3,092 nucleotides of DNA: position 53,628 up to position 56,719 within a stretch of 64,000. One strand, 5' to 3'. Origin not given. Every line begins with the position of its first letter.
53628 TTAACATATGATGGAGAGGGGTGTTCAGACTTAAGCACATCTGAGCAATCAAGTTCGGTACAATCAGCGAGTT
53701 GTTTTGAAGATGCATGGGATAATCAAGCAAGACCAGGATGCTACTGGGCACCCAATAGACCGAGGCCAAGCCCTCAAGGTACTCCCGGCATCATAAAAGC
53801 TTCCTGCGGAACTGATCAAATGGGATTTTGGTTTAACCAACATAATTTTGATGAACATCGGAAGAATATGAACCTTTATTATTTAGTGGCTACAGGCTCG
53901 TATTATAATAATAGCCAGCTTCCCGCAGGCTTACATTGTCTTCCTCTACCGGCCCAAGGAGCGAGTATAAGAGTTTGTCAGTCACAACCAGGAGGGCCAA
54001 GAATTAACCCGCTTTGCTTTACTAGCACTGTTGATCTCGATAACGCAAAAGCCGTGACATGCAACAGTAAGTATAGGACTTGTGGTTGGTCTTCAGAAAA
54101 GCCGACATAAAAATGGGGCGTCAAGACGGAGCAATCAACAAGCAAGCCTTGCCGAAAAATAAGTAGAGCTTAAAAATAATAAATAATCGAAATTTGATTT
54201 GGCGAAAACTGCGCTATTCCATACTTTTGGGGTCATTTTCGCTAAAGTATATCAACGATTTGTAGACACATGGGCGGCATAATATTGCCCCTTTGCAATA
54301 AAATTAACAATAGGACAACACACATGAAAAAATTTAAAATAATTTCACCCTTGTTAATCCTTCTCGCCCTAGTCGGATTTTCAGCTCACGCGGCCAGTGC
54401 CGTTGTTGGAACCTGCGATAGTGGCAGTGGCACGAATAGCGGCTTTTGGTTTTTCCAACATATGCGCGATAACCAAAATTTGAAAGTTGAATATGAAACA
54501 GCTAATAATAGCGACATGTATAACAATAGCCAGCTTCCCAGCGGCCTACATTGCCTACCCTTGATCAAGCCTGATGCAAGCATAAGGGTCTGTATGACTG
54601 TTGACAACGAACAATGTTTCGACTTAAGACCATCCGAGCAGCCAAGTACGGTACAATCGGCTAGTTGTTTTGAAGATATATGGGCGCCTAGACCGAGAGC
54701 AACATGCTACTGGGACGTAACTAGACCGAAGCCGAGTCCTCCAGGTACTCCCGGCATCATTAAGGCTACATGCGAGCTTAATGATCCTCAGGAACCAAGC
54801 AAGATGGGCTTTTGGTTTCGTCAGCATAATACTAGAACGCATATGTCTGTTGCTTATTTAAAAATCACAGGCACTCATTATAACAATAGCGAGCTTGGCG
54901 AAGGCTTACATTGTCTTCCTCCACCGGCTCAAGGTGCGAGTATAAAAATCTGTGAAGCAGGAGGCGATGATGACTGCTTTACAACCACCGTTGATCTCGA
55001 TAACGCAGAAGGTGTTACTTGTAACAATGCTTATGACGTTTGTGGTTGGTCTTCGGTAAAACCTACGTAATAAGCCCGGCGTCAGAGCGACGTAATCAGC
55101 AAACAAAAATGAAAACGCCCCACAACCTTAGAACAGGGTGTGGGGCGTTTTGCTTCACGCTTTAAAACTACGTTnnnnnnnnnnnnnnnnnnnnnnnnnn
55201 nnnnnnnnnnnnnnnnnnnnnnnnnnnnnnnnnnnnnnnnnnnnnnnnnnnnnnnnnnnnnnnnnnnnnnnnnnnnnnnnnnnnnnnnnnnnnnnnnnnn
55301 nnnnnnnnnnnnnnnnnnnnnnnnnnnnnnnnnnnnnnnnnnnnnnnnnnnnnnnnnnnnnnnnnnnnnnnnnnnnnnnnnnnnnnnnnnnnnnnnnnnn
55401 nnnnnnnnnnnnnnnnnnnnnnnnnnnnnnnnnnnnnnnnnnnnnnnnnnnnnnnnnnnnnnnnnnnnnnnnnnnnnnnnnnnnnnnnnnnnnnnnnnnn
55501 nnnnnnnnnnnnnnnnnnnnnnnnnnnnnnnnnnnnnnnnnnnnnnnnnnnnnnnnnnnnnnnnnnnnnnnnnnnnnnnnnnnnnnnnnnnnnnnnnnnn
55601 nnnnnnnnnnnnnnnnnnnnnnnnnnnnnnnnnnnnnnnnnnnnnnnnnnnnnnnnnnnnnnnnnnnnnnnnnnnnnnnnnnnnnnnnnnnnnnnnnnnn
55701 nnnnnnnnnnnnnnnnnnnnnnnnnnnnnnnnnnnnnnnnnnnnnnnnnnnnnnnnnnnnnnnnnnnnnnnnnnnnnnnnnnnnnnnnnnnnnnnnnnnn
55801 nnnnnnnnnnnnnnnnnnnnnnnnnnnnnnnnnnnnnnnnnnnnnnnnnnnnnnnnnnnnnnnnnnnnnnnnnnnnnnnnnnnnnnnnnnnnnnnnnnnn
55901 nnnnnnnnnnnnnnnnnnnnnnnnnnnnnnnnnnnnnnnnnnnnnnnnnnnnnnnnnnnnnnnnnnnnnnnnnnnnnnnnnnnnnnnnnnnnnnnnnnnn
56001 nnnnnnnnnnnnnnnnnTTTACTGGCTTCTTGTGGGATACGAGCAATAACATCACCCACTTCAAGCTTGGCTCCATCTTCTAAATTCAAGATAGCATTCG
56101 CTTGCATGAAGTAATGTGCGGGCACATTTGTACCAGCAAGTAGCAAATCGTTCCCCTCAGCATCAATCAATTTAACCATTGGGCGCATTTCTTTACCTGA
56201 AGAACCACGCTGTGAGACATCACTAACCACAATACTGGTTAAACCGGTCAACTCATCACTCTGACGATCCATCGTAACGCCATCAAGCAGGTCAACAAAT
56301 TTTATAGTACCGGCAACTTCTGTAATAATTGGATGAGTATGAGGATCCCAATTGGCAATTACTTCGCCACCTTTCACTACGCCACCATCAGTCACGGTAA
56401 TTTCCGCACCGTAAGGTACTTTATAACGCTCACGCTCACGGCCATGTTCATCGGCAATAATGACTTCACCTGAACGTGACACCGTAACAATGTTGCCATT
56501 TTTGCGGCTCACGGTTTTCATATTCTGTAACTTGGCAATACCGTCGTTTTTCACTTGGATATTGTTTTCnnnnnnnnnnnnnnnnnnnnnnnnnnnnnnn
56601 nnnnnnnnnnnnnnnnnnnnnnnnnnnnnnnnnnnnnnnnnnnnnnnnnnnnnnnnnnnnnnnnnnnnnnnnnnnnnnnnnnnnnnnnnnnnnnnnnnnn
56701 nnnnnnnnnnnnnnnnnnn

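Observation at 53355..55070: Two tandem paralogous cysteine-rich secreted proteins, each built from an internal duplication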

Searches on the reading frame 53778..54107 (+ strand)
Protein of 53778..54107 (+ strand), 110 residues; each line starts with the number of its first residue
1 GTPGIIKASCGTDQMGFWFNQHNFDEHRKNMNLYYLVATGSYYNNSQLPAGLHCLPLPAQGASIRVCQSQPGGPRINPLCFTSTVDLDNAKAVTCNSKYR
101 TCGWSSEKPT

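Call 21: find_homologous_proteins(query=A2, max_evalue=0.01)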
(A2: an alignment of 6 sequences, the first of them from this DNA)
Query A2 (6 sequences) (110 aa, profile of the alignment): 3 proteins with E <= 0.01 among 2349 candidates.
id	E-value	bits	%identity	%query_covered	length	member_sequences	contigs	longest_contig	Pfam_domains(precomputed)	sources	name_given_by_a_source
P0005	5.6e-43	164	43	83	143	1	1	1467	-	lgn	-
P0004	3.2e-40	155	42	95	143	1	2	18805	-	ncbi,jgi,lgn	jgi:hypothetical protein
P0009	1.5e-29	121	39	93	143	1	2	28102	-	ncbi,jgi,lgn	jgi:hypothetical protein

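Call 23: find_encoding_contigs(protein=P0009, flank=10000, max_places=4)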
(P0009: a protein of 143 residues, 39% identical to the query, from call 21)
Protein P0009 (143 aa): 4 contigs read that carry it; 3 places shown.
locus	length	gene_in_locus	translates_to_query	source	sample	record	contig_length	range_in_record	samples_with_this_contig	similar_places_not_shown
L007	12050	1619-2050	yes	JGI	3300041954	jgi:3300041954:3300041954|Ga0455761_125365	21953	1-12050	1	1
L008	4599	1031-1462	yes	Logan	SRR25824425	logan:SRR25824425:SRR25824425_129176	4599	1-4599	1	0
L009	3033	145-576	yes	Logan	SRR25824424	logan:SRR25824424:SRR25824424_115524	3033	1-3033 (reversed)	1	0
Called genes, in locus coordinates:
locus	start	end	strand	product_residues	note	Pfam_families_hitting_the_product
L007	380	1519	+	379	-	-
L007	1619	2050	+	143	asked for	-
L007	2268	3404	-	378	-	-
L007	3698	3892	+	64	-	-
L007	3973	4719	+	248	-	PF00121:TIM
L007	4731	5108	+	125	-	PF03840:SecG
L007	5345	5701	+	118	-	PF00507:Oxidored_q4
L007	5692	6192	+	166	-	PF01058:Oxidored_q6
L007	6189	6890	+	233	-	PF00329:Complex1_30kDa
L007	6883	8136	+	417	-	PF00346:Complex1_49kDa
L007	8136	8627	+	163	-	PF01257:2Fe-2S_thioredx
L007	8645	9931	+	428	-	PF01512:Complex1_51K, PF10531:SLBB, PF22461:SLBB_2, PF10589:NADH_4Fe-4S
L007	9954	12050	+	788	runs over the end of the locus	PF13510:Fer2_4, PF10588:NADH-G_4Fe-4S_3, PF22117:Fer4_Nqo3, PF22151:Fer4_NDSU1, PF00384:Molybdopterin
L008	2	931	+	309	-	?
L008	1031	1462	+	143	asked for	-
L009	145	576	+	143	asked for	-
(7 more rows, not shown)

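Call 25: find_related_loci(query=A2, collection=genome_contigs, flank=10000)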
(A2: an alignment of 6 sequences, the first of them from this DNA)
Query A2 (110 aa) in genome_contigs; peptide patterns used: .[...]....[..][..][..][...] (x = any residue, [..] = any of these).
43 stretches matched a pattern, but none encodes a relative of the query by tblastn (E <= 1e-3).

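Call 30: search_protein_families(library=pfam, proteins=[L007:380-1519:+, L007:2268-3404:-], max_evalue=1)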
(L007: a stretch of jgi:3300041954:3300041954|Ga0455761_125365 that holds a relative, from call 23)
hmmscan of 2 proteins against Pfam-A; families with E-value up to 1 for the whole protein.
L007:380-1519:+ (379 aa): 1 family
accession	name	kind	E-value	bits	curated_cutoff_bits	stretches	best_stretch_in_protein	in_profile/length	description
PF18686.6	DUF5636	-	0.2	12.3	25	1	180-209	101-130/193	Family of unknown function (DUF5636)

L007:2268-3404:- (378 aa): 0 families

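Call 36: predict_structure(alignment_id=A3)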
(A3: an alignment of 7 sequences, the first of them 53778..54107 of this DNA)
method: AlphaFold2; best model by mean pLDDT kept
length: 110 residues; sequences in the alignment: 7
mean_pLDDT: 67.4   pTM: 0.63
mean pLDDT of the five models: 67.4, 67.1, 65.1, 63.7, 62.0
residues with pLDDT >= 90: 1; 70-90: 50; 50-70: 46; < 50: 13
segments of 3 or more residues with pLDDT < 50: 1-7, 97-99
pLDDT, mean of each block of 10 residues (from residue 1): 46 69 61 84 83 82 76 57 66 51 65
secondary structure, 60 per line:
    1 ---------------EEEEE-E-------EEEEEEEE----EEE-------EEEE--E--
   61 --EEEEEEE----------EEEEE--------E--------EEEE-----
elements in order: E16-20 E30-37 E42-44 E52-55 E63-69 E80-84 E102-105

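Call 49: find_related_loci(query=A2, collection=metagenome_contigs, flank=8000)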
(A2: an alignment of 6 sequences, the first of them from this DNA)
Query A2 (110 aa) in metagenome_contigs; peptide patterns used: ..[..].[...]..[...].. (x = any residue, [..] = any of these).
58 stretches matched a pattern, but none encodes a relative of the query by tblastn (E <= 1e-3).

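Call 58: fold_search(model_id=the predicted structure, library=pdb)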
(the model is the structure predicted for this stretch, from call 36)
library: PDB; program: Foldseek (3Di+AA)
matches with E <= 10: 738; with E <= 0.001: 0
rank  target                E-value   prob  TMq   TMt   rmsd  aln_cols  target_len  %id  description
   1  5nkq_E                2.2e-01  0.41  0.32  0.37   9.6        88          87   10  Crystal structure of a dual topology fluoride ion channel. (released 2017-04-26)
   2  2cum_MODEL_1_A        2.9e-01  0.51  0.36  0.37   9.7        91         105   11  The solution structure of the 33rd fibronectin type III domain of human Tenascin-X (released 2005-11-26)
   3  5nkq_F                2.9e-01  0.38  0.32  0.38   9.4        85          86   10  Crystal structure of a dual topology fluoride ion channel. (released 2017-04-26)
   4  3n0a                  2.9e-01  0.28  0.28  0.13   7.1        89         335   13  Crystal structure of auxilin (40-400) (released 2010-09-22)
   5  2dlg_MODEL_1_A        3.1e-01  0.23  0.30  0.31  13.9       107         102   15  Solution structure of the 20th Filamin domain from human Filamin-B (released 2006-10-18)
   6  5jk9_E                3.2e-01  0.57  0.37  0.21   8.1        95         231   12  Crystal structure of human IZUMO1 (released 2016-06-22)
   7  5f4v                  3.4e-01  0.54  0.37  0.21   8.7        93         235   13  Crystal structure of the human sperm Izumo1 residues 22-268 (released 2016-06-15)
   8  6msv_C                3.4e-01  0.47  0.32  0.39   5.0        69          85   12  Structure of the 6th type III domain from human fibronectin (released 2019-10-23)
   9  7quz_DDD              3.6e-01  0.33  0.31  0.21   6.0        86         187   19  Crystal structure of the SeMet octameric C-terminal Big_2-CBM56 domains from Paenibacillus illinoisensis (Bacillus c (released 2023-02-01)
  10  7r3t_B                3.6e-01  0.30  0.31  0.22   6.4        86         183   16  Crystal structure of the Dimeric C-terminal Big_2-CBM56 domains from Paenibacillus illinoisensis (Bacillus circulans I (released 2023-02-22)
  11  2ee3_MODEL_1_A        3.6e-01  0.25  0.34  0.34  15.5       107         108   17  Solution structures of the fn3 domain of human collagen alpha-1(XX) chain (released 2007-08-21)
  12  4m6a_G                3.8e-01  0.57  0.38  0.44   5.1        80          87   21  N-Terminal beta-Strand Swapping in a Consensus Derived Alternative Scaffold Driven by Stabilizing Hydrophobic Interact (released 2014-02-26)
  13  9oj3_A                3.8e-01  0.47  0.36  0.45   5.2        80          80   12  Crystal structure of the SpyTag003-SpyCatcher003 complex (released 2025-06-25)
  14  5nkq_H                4.5e-01  0.28  0.32  0.37   9.6        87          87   10  Crystal structure of a dual topology fluoride ion channel. (released 2017-04-26)
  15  4mli_A                5.0e-01  0.33  0.37  0.45   5.2        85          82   13  Crystal structure of the SpyTag/SpyCatcher complex (released 2013-11-13)
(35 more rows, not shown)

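Call 66: search_protein_families(library=pfam, alignment_id=A3, max_evalue=10)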
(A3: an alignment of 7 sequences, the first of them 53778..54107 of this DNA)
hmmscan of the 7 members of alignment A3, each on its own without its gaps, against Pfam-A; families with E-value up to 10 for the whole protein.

A. member 1, window:53778-54107:+ (110 aa): 0 families

B. families by the number of members that match (of 7 scanned): 1 family
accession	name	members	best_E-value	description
PF23093.1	GBD_Tenm3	1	0.14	Teneurin-3-like, galactose-binding domain-like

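Call 67: search_solved_structures(query=A3, max_evalue=10)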
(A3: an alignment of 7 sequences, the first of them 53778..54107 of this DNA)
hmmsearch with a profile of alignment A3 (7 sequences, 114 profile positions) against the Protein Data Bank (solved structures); distinct sequences matched with E-value up to 10: 0.

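Call 69: fold_search(model_id=the predicted structure, library=viral)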
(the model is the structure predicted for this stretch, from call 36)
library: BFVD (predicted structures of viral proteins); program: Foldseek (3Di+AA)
matches with E <= 10: 486; with E <= 0.001: 0
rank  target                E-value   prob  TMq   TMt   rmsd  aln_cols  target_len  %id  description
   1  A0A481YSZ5            2.0e-01  0.80  0.43  0.18   6.8        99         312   10  Uncharacterized protein [Marseillevirus LCMAC102]
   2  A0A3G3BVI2            2.2e-01  0.54  0.34  0.26   9.1        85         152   12  Uncharacterized protein [Bacillus phage vB_BcoS-136]
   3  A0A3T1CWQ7            2.7e-01  0.60  0.31  0.16   4.1        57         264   21  PKD domain-containing protein [Acanthamoeba castellanii medusavirus J1]
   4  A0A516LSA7            3.4e-01  0.44  0.34  0.11   5.5        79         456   14  (no name in the UniProt tables at hand)
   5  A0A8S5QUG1            3.4e-01  0.18  0.26  0.11  13.1       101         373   14  Uncharacterized protein [CrAss-like virus sp. ctDAq1]
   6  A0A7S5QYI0            3.8e-01  0.38  0.30  0.43   6.2        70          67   16  (no name in the UniProt tables at hand)
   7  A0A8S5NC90            3.8e-01  0.33  0.33  0.14  11.5        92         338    9  4-alpha-glucanotransferase (Fragment) [Myoviridae sp. ctKZW4]
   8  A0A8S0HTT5            3.8e-01  0.18  0.31  0.22  21.9       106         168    9  (no name in the UniProt tables at hand)
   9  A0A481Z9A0            4.4e-01  0.28  0.31  0.19   9.1        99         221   11  Uncharacterized protein [Pithovirus LCPAC304]
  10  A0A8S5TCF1            4.7e-01  0.28  0.28  0.08   7.6        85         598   18  Tailspike protein [Podoviridae sp. ctlMy11]
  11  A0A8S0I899            4.9e-01  0.38  0.35  0.39   5.9        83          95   14  (no name in the UniProt tables at hand)
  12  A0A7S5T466            4.9e-01  0.38  0.31  0.27   5.2        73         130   10  (no name in the UniProt tables at hand)
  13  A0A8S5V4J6            4.9e-01  0.38  0.30  0.18   5.2        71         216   14  Tail fiber protein [Myoviridae sp. ctKkB1]
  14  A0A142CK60            4.9e-01  0.30  0.35  0.31  12.5       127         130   13  (no name in the UniProt tables at hand)
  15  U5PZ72                4.9e-01  0.15  0.29  0.06  13.3       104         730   20  Uncharacterized protein [Bacillus phage Page]
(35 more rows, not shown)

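Call 73: search_protein_families(library=phrogs, proteins=[P0009], max_evalue=1)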
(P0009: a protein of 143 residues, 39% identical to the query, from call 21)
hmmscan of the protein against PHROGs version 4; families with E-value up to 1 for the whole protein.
P0009 (143 aa): 0 families

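Call 74: search_protein_families(library=padloc, proteins=[P0009], max_evalue=1)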
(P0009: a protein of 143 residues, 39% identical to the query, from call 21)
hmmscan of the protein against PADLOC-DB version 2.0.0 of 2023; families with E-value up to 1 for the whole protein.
P0009 (143 aa): 0 families

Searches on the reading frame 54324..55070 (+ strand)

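Call 5: search_protein_families(library=pfam, proteins=[window:54324-55070:+], max_evalue=1)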
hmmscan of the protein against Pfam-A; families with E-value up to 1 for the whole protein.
window:54324-55070:+ (248 aa): 1 family
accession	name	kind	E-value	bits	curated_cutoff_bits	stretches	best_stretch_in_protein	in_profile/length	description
PF05444.18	DUF753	-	0.18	13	24.7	0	196-236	13-53/79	Domain of unknown function (DUF753)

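Call 6: search_protein_families(library=ncbifam, proteins=[window:54324-55070:+], max_evalue=1)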
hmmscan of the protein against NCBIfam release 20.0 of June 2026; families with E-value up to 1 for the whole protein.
window:54324-55070:+ (248 aa): 0 families

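Call 73: search_protein_families(library=phrogs, proteins=[window:54324-55070:+], max_evalue=1)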
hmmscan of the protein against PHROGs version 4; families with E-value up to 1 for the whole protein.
window:54324-55070:+ (248 aa): 0 families

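Call 74: search_protein_families(library=padloc, proteins=[window:54324-55070:+], max_evalue=1)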
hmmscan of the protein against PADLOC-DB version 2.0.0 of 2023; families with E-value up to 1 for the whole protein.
window:54324-55070:+ (248 aa): 0 families

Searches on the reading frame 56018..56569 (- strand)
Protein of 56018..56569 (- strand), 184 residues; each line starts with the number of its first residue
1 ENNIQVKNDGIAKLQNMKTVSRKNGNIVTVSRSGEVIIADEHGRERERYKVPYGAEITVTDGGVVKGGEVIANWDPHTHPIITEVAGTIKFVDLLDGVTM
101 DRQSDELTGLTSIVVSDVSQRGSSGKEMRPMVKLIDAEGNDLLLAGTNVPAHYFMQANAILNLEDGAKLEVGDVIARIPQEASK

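Call 34: find_related_loci(query=window:56018-56569:-, collection=genome_contigs, flank=10000)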
Query window:56018-56569:- (184 aa) in genome_contigs; peptide patterns used: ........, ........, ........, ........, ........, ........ (x = any residue, [..] = any of these).
600 stretches matched a pattern (row limit reached: there are more); 588 encode a relative of the query (tblastn E <= 1e-3); the best 80 are kept; 80 distinct loci.
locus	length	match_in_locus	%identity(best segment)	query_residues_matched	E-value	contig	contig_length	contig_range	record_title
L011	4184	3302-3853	77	1-184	1e-96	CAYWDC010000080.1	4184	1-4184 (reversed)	MAG TPA_asm: uncultured Gammaproteobacteria bacterium isolate SRP237667_co1_16 genome assembly, contig: NODE_13351_lengt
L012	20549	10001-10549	68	2-184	3e-85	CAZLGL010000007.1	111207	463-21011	MAG TPA_asm: uncultured Coxiellaceae bacterium isolate SRP262948_co1_87 genome assembly, contig: NODE_188_length_111207_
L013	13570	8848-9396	65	2-184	4e-84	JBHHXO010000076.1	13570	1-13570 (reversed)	MAG: Thiogranum sp. isolate D_1_bin.43 NODE_1763_length_13570_cov_4.758639, whole genome shotgun sequence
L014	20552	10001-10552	64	1-184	3e-82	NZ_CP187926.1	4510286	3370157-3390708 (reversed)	Pseudocolwellia sp. HL-MZ7 chromosome, complete genome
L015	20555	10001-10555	65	1-184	2e-82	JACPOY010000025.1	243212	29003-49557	MAG: Gammaproteobacteria bacterium isolate NC_groundwater_613_Pr5_B-0.1um_38_33 alan_book_18_scaffold_364798, whole geno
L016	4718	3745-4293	63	2-184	3e-82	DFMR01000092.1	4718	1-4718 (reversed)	MAG TPA_asm: Proteobacteria bacterium UBA3588 UBA3588_contig_894, whole genome shotgun sequence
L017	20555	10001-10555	65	1-184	2e-81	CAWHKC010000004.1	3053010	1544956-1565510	MAG: uncultured proteobacterium isolate MFD04780.bin.1.177 genome assembly, contig: contig_3595, whole genome shotgun se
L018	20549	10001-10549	63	2-184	1e-81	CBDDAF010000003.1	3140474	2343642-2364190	MAG: Gammaproteobacteria bacterium isolate 2d973ff8-7951-42ef-854c-d078a0e890bc genome assembly, contig: contig_3, whole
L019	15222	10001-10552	65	1-184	1e-81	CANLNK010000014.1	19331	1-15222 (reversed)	uncultured Thalassotalea sp. isolate 454-G.fasta genome assembly, contig: NODE_14, whole genome shotgun sequence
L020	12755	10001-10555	65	1-184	1e-81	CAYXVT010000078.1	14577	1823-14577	MAG TPA_asm: Uncultured Candidatus Berkiella sp. isolate SRP170004_co1_105 genome assembly, contig: NODE_6513_length_145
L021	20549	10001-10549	63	2-184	7e-81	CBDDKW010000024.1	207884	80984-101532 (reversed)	MAG: Gammaproteobacteria bacterium isolate 2c2e90b9-7525-47a9-86f4-28b6ddb71168 genome assembly, contig: contig_24, whol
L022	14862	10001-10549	63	2-184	2e-80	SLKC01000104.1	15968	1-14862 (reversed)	MAG: Ectothiorhodospiraceae bacterium isolate CSSed165cm_259 CSSed16-5cm-10534, whole genome shotgun sequence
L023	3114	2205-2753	62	2-184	3e-81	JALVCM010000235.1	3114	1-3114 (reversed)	MAG: Thiohalobacter sp. isolate 134-614_metabat1_scaf2bin.038 134-614_scaffold_32539_c1, whole genome shotgun sequence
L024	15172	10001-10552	63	1-184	2e-80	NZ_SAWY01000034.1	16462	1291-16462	Litorilituus lipolyticus strain RZ04 NODE_47_length_16372_cov_38.950893, whole genome shotgun sequence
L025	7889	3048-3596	63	2-184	3e-80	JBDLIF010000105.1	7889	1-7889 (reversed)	MAG: Pseudomonadota bacterium isolate MAG016 MAG016_105, whole genome shotgun sequence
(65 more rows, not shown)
